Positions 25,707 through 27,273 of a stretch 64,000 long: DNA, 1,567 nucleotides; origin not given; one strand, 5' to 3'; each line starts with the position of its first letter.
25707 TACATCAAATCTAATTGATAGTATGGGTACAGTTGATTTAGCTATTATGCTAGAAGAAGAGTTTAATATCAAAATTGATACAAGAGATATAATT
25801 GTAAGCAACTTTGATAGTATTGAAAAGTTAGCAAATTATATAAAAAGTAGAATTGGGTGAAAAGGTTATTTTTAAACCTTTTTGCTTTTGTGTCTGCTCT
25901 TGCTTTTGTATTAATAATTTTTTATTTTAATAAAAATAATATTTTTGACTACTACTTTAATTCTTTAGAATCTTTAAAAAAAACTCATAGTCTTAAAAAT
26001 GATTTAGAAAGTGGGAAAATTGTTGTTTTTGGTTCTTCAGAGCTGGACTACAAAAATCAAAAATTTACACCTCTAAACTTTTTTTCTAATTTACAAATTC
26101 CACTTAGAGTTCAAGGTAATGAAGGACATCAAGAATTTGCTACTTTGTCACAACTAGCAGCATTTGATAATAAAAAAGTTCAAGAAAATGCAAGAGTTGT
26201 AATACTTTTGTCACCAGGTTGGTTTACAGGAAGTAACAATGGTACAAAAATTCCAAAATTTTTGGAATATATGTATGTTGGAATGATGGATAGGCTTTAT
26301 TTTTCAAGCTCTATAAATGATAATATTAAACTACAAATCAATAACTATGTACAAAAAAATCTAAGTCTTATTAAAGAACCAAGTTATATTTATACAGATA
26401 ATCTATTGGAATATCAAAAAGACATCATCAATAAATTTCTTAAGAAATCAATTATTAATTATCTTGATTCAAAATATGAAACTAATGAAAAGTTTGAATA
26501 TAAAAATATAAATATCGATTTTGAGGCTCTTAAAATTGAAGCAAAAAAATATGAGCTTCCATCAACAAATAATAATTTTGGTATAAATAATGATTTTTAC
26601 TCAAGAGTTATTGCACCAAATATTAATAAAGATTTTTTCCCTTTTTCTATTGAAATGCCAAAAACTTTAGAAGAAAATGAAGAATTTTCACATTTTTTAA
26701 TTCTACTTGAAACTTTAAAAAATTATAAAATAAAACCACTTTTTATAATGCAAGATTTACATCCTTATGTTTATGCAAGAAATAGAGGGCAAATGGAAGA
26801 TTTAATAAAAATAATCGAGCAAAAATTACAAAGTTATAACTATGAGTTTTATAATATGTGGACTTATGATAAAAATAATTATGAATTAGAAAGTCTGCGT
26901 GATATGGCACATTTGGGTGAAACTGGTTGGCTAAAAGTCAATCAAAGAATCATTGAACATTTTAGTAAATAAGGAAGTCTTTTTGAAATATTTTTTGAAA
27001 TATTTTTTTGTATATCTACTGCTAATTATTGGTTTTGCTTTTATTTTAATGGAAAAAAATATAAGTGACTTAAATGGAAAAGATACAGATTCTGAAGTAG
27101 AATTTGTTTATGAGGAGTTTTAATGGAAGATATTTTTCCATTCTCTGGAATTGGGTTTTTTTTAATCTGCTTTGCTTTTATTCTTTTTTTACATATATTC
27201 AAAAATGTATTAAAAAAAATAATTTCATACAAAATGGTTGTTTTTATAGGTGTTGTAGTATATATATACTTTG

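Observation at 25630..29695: Complete teichoic-acid-type D-alanylation operon (dltC-D-X-B-A) in a Gram-negative Campylobacterota host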

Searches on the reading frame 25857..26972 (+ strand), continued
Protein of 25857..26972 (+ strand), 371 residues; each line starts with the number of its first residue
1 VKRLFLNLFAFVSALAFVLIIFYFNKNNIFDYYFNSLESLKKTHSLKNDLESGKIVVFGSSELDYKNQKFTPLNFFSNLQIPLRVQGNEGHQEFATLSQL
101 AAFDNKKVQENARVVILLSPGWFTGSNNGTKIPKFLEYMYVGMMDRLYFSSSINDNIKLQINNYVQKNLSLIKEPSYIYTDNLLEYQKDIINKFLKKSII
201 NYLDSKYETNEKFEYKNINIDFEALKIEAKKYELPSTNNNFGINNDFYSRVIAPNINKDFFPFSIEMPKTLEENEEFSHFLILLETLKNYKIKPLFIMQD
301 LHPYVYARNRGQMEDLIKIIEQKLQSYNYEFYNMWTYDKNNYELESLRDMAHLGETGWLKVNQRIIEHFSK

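Call 84: fold_search(model_id=the predicted structure, library=pdb)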
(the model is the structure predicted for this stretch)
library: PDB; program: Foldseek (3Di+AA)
matches with E <= 10: 691; with E <= 0.001: 0
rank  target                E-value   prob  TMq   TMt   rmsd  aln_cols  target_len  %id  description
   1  4ppy_B                1.1e-01  0.89  0.19  0.31   5.2       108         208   12  Crystal structure of a putative acylhydrolase (BF3764) from Bacteroides fragilis NCTC 9343 at 2.00 A resolution (released 2014-04-02)
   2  9hi4_C                1.5e-01  0.85  0.22  0.36   6.2       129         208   11  Structure of FI6-focused design_03 scaffold in complex with FI6-Fab (released 2025-12-03)
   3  5udr_E                1.8e-01  0.06  0.12  0.15  19.5       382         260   10  LarE, a sulfur transferase involved in synthesis of the cofactor for lactate racemase in complex with nicotinamide mon (released 2017-08-23)
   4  4iyj_B                2.2e-01  0.80  0.19  0.31   5.6       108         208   13  Crystal structure of a putative acylhydrolase (BACUNI_03406) from Bacteroides uniformis ATCC 8492 at 1.37 A resolution (released 2013-03-06)
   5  5ur2_A                2.2e-01  0.05  0.12  0.07  21.9       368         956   12  Crystal structure of proline utilization A (PutA) from Bdellovibrio bacteriovorus inactivated by N-propargylglycine (released 2017-08-02)
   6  5unm_E                2.6e-01  0.06  0.12  0.15  20.7       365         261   10  LarE, a sulfur transferase involved in synthesis of the cofactor for lactate racemase, substrate free form with flexib (released 2017-08-23)
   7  6utp_E                3.2e-01  0.04  0.10  0.13  20.6       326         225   10  LarE, a sulfur transferase involved in synthesis of the cofactor for lactate racemase in complex with cobalt (released 2019-11-06)
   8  6utq_A                3.2e-01  0.04  0.11  0.15  21.0       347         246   11  LarE, a sulfur transferase involved in synthesis of the cofactor for lactate racemase in complex with cadmium (released 2019-11-06)
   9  6utr_A                3.4e-01  0.04  0.11  0.14  20.5       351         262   11  LarE, a sulfur transferase involved in synthesis of the cofactor for lactate racemase in complex with copper (released 2019-11-06)
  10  5udr_A                3.4e-01  0.04  0.11  0.14  19.5       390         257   11  LarE, a sulfur transferase involved in synthesis of the cofactor for lactate racemase in complex with nicotinamide mon (released 2017-08-23)
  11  5unm_A                3.5e-01  0.04  0.11  0.14  21.3       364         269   11  LarE, a sulfur transferase involved in synthesis of the cofactor for lactate racemase, substrate free form with flexib (released 2017-08-23)
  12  9hi4_D                3.7e-01  0.66  0.20  0.34   6.9       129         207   14  Structure of FI6-focused design_03 scaffold in complex with FI6-Fab (released 2025-12-03)
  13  5udw_E                3.7e-01  0.04  0.11  0.16  20.1       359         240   11  LarE, a sulfur transferase involved in synthesis of the cofactor for lactate racemase, in complex with nickel (released 2017-08-23)
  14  5udv_A                3.9e-01  0.04  0.11  0.14  21.2       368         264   11  LarE, a sulfur transferase involved in synthesis of the cofactor for lactate racemase, in complex with iron (released 2017-08-23)
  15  5uds_A                4.2e-01  0.04  0.12  0.15  21.8       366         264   11  LarE, a sulfur transferase involved in synthesis of the cofactor for lactate racemase, in complex with MgATP (released 2017-08-23)
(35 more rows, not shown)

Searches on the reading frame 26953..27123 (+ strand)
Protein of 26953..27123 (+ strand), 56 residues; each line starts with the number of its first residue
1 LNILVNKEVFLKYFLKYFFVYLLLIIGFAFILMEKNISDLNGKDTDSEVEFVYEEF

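Call 3: search_protein_families(library=pfam, proteins=[window:26953-27123:+], max_evalue=0.01)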
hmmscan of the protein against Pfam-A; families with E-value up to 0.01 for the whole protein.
window:26953-27123:+ (56 aa): 0 families

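Call 4: search_protein_families(library=ncbifam, proteins=[window:26953-27123:+], max_evalue=0.01)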
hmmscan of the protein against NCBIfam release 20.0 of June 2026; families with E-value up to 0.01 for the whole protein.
window:26953-27123:+ (56 aa): 0 families
